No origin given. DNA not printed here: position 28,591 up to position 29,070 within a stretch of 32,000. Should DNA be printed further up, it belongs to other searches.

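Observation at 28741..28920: Unlisted 59-aa ORF encoding a peptide with four Cys-Cys doublets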

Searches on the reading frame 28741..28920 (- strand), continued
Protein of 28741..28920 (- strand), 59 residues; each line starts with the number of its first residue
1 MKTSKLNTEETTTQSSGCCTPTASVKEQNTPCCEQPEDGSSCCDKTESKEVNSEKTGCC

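Call 65: search_protein_families(library=ncbifam, proteins=[L015:5451-5915:+, P0035], max_evalue=0.001)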
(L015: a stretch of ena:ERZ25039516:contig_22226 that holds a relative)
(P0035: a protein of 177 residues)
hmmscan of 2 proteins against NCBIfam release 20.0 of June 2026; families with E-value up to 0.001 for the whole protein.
L015:5451-5915:+ (154 aa): 17 families
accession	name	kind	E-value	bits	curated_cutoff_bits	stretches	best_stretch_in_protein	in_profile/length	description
NF008823.0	PRK11873.1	subfamily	7.9e-38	130.5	263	1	3-111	7-124/272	arsenite methyltransferase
NF041537.1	ArsM_AhpD_UU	exception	1.3e-20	73.5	510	1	3-110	13-122/345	arsenite methyltransferase/AhpD domain selenoprotein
NF040538.1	methyl_ArsM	equivalog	1.6e-19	70.3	500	1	4-114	2-111/356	arsinothricin biosynthesis methyltransferase ArsM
NF041536.1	ArsM_DUF2284_UU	exception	1.9e-18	66.1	575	1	3-110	13-122/459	arsenite methyltransferase/DUF2284 domain selenoprotein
NF047649.1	MTase_UXPK_star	exception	5.3e-18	65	460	1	3-110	13-123/283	methyltransferase/UXPK-star double selenoprotein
NF001244.0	PRK00216.1-5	equivalog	2.1e-06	27.2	216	1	62-131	46-115/236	bifunctional demethylmenaquinone methyltransferase/2-methoxy-6-polyprenyl-1,4-benzoquinol methylase UbiE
NF001790.0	PRK00517.3-3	equivalog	2.2e-06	27.3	269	1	62-111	120-167/262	50S ribosomal protein L11 methyltransferase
NF038099.1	AsSugarArsM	exception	7e-05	22.1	400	1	47-115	41-109/321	arsenosugar biosynthesis arsenite methyltransferase ArsM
NF001556.0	PRK00377.1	equivalog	7.3e-05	22.6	238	1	62-110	38-86/198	cobalt-precorrin-6Y C(15)-methyltransferase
NF043040.1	corrin_prot_MT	hypoth_equivalog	8.7e-05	22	180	1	62-116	38-90/216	corrinoid protein-associated methyltransferase CpaM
TIGR02469.1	CbiT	equivalog_domain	0.00014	22.1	78.3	1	61-112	16-66/124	precorrin-6Y C5,15-methyltransferase (decarboxylating) subunit CbiT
TIGR04364.1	methyltran_FxLD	equivalog_domain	0.00016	20.8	320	1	60-108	78-125/394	methyltransferase, FxLD system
TIGR03534.1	RF_mod_PrmC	equivalog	0.00023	20.7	199.1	1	60-114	82-137/253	peptide chain release factor N(5)-glutamine methyltransferase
NF045667.1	MTase_DVU1556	equivalog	0.00044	19.8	155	1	58-115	16-71/213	DVU_1556 family methyltransferase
NF052510.1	methyltran_MpqE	exception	0.00054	19.4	335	1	60-112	42-94/234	methyl-plastoquinone biosynthesis methyltransferase MpqE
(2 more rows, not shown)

P0035 (177 aa): 1 family
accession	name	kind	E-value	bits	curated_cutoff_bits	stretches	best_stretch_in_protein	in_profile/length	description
NF008823.0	PRK11873.1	subfamily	0.00029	20.4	263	1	2-31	200-229/272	arsenite methyltransferase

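Call 72: search_solved_structures(query=A2, max_evalue=1)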
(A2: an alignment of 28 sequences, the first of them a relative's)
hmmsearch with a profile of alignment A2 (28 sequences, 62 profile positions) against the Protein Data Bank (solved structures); distinct sequences matched with E-value up to 1: 0.

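Call 86: search_protein_families(library=pfam, proteins=[L010:2850-3263:+], max_evalue=0.001)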
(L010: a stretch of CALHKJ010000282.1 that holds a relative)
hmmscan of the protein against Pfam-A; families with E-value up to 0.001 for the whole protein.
L010:2850-3263:+ (137 aa): 0 families
